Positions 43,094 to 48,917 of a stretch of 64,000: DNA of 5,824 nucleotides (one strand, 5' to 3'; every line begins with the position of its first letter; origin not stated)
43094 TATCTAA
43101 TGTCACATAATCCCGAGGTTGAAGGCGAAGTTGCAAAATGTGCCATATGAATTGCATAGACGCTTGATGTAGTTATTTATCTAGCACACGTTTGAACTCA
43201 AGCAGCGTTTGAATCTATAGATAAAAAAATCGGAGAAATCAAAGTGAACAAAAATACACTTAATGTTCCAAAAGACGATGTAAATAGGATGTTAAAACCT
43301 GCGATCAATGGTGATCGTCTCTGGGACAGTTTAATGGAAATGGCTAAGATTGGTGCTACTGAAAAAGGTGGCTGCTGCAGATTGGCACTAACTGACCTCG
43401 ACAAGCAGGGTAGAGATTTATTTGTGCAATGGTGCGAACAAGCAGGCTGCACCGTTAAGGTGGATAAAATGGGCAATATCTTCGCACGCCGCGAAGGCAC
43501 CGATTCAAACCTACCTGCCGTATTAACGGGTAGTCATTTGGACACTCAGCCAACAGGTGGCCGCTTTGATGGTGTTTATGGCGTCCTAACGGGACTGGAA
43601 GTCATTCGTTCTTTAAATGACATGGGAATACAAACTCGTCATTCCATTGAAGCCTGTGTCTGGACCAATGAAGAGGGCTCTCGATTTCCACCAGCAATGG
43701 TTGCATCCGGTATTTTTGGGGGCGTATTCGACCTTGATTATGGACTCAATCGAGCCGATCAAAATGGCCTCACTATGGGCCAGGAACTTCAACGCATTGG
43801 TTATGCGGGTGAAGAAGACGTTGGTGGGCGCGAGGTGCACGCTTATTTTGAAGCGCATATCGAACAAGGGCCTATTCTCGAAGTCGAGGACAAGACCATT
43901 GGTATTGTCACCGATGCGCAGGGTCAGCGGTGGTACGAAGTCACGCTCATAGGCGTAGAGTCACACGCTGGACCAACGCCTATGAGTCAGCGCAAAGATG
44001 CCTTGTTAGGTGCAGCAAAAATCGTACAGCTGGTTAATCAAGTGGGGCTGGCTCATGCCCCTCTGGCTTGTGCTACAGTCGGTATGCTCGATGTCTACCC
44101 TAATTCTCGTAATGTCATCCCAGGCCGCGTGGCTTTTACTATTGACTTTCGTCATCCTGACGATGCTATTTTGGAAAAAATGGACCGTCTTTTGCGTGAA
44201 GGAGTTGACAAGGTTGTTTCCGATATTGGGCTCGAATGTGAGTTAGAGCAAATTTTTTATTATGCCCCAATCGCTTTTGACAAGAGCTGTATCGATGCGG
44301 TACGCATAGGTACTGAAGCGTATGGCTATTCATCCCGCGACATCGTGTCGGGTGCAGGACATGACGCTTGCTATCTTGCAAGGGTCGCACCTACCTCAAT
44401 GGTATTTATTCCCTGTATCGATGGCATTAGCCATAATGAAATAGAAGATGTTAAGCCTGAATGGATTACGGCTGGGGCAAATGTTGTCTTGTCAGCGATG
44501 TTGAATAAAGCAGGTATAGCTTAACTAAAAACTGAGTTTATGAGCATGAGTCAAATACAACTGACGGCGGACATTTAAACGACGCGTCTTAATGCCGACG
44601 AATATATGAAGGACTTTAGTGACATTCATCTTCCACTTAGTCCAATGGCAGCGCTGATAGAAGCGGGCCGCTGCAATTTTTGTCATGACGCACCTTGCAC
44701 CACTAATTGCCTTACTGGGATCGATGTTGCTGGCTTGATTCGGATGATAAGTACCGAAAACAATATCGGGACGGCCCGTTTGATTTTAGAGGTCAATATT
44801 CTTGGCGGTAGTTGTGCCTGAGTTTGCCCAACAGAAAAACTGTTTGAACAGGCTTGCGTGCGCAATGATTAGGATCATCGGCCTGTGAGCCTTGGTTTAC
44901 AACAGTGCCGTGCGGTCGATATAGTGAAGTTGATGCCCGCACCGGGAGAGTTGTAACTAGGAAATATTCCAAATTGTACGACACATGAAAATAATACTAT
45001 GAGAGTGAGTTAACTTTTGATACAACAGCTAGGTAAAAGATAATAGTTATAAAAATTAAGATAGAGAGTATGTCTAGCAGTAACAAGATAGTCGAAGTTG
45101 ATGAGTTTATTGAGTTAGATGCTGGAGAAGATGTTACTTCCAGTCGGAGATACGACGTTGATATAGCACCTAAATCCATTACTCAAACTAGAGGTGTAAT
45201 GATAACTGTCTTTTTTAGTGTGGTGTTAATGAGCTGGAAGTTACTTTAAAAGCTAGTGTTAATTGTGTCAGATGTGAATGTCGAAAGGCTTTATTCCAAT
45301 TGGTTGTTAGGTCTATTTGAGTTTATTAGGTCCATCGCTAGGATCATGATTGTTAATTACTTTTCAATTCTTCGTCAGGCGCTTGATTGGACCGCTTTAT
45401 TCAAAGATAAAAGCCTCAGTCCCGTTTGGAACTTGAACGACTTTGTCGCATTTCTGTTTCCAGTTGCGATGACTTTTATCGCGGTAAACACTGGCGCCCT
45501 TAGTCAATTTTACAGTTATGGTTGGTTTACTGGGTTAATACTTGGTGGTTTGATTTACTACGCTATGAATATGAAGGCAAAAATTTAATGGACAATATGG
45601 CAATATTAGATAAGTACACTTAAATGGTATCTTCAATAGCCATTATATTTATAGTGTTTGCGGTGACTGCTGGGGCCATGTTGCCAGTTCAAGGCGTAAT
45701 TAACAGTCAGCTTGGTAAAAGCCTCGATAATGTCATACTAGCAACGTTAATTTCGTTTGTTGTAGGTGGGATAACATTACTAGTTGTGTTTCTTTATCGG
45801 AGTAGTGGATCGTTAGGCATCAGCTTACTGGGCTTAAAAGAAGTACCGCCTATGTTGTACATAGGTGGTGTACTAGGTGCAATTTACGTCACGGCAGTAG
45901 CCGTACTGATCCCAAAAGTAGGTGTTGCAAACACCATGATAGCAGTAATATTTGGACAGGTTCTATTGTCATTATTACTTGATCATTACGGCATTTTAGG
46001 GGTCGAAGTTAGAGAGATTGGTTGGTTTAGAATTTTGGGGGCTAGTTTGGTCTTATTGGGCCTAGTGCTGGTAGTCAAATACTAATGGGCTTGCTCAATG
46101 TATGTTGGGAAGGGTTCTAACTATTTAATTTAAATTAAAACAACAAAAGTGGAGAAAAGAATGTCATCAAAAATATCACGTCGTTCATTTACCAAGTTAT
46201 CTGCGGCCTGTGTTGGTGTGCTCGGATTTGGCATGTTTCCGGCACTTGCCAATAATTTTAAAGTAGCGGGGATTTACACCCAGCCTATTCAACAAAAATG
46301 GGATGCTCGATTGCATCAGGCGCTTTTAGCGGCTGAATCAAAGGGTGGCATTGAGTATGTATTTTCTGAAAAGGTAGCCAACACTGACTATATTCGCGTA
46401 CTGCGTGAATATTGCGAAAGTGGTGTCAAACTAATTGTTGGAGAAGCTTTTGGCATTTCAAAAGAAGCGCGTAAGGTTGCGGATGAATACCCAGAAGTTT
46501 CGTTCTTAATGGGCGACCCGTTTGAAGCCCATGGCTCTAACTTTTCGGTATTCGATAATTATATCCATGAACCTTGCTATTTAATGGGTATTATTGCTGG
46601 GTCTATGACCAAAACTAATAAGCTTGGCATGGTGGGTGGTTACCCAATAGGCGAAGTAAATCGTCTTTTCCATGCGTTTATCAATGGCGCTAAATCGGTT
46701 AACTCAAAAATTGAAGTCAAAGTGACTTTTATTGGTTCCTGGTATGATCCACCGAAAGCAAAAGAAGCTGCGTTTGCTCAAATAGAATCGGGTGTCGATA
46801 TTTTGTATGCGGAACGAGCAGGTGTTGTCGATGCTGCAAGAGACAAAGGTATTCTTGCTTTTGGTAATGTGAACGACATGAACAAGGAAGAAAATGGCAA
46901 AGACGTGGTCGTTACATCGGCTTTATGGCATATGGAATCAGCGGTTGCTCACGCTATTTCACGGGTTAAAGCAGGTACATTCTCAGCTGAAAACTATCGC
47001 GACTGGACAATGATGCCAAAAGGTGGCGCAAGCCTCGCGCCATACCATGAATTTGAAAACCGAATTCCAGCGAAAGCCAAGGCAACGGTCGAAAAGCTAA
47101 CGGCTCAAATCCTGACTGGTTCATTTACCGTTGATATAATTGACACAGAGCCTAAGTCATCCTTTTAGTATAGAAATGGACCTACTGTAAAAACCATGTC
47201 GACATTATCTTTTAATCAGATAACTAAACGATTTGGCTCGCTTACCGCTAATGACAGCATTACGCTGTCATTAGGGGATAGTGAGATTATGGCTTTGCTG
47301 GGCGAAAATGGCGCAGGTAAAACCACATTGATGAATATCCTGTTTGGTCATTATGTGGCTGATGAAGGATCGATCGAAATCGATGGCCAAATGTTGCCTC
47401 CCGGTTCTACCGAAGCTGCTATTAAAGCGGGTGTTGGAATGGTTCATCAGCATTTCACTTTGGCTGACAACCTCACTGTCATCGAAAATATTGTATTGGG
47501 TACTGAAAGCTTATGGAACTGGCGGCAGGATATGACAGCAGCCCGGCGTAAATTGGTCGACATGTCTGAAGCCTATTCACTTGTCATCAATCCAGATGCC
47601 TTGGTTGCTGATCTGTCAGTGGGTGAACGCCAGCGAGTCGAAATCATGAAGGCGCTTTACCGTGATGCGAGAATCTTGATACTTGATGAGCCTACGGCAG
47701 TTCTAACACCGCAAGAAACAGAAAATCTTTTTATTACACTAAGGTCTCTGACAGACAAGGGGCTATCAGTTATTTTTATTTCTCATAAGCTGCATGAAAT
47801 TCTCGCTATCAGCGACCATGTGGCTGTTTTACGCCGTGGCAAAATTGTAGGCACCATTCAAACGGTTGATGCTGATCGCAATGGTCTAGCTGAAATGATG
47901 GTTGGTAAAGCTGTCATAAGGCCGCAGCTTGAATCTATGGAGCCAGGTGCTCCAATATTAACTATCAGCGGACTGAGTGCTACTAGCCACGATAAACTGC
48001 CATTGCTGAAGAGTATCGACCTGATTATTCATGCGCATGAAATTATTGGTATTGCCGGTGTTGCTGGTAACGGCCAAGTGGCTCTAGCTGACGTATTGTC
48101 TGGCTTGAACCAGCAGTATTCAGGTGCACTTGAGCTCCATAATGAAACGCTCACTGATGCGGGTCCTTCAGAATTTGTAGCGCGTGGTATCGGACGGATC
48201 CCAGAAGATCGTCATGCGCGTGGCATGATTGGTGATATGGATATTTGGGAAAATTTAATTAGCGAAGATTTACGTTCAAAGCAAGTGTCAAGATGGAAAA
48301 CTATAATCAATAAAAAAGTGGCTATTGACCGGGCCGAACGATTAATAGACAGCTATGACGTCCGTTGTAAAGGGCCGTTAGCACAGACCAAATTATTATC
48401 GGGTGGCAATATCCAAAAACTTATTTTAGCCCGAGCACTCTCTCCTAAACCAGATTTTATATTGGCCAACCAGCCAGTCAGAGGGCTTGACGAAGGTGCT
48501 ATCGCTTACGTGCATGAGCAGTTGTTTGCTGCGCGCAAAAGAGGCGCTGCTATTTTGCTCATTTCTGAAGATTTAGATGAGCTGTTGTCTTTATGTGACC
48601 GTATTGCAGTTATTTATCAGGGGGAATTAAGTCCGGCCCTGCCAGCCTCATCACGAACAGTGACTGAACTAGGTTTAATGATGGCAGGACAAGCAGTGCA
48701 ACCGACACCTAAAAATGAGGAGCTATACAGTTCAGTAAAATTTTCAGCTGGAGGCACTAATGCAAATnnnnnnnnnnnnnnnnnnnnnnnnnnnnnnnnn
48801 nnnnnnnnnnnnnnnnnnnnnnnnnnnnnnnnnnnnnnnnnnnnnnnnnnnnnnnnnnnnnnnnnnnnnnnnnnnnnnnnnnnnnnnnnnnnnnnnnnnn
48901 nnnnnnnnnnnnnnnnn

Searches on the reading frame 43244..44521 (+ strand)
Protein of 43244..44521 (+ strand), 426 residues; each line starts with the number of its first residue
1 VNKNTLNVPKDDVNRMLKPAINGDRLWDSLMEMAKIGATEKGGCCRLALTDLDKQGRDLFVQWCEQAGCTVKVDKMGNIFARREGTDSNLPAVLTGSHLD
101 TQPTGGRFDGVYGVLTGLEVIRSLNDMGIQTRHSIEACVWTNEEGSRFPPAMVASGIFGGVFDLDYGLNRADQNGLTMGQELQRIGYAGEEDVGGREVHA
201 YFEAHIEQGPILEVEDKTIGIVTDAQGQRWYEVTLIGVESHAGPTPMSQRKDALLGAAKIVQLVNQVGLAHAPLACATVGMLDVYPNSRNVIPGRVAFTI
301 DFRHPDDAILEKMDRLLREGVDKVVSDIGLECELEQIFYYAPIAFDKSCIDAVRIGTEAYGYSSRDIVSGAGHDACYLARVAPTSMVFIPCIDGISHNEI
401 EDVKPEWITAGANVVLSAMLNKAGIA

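Call 59: search_protein_families(library=pfam, max_evalue=1e-8, proteins=[window:43244-44521:+])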
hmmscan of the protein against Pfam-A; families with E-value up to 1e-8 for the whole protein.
window:43244-44521:+ (426 aa): 1 family
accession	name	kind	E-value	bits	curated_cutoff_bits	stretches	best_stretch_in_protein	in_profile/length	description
PF01546.33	Peptidase_M20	-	2.3e-26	93.4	24.6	1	95-420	2-205/206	Peptidase family M20/M25/M40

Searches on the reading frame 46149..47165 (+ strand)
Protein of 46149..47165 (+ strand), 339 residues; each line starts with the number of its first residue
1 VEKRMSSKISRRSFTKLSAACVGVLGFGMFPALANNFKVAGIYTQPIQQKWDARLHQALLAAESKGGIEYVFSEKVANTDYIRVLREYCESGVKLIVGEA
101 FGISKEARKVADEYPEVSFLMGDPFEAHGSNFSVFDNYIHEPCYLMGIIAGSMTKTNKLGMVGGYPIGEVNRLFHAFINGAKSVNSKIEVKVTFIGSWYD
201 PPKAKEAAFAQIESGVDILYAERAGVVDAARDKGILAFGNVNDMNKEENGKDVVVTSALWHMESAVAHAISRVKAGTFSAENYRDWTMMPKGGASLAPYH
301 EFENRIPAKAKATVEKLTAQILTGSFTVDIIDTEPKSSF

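Call 59: search_protein_families(library=pfam, max_evalue=1e-8, proteins=[window:46149-47165:+])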
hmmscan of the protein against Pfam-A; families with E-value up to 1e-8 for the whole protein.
window:46149-47165:+ (339 aa): 1 family
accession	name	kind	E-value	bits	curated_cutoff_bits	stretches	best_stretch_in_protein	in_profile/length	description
PF02608.20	Bmp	-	8.1e-38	130.5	24.1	1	51-278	17-251/301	ABC transporter substrate-binding protein PnrA-like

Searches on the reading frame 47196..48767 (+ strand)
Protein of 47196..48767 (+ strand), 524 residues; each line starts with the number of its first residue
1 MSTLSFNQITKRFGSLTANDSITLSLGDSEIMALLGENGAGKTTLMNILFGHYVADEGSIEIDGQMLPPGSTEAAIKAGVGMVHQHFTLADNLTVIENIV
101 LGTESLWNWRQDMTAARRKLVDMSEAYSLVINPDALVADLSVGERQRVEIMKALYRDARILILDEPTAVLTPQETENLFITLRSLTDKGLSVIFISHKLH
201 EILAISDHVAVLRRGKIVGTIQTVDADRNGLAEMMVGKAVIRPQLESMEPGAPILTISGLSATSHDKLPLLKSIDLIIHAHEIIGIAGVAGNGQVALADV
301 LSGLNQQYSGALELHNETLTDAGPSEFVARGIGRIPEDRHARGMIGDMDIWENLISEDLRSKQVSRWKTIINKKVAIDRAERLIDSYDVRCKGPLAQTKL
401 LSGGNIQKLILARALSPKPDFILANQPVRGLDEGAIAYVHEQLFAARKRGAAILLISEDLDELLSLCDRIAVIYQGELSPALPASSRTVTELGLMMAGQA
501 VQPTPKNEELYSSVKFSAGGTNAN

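Call 59: search_protein_families(library=pfam, max_evalue=1e-8, proteins=[window:47196-48767:+])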
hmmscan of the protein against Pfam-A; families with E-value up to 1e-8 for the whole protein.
window:47196-48767:+ (524 aa): 1 family
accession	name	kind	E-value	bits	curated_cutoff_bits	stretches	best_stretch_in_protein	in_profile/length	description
PF00005.33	ABC_tran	-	1.7e-45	155.4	25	2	21-168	3-137/137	ABC transporter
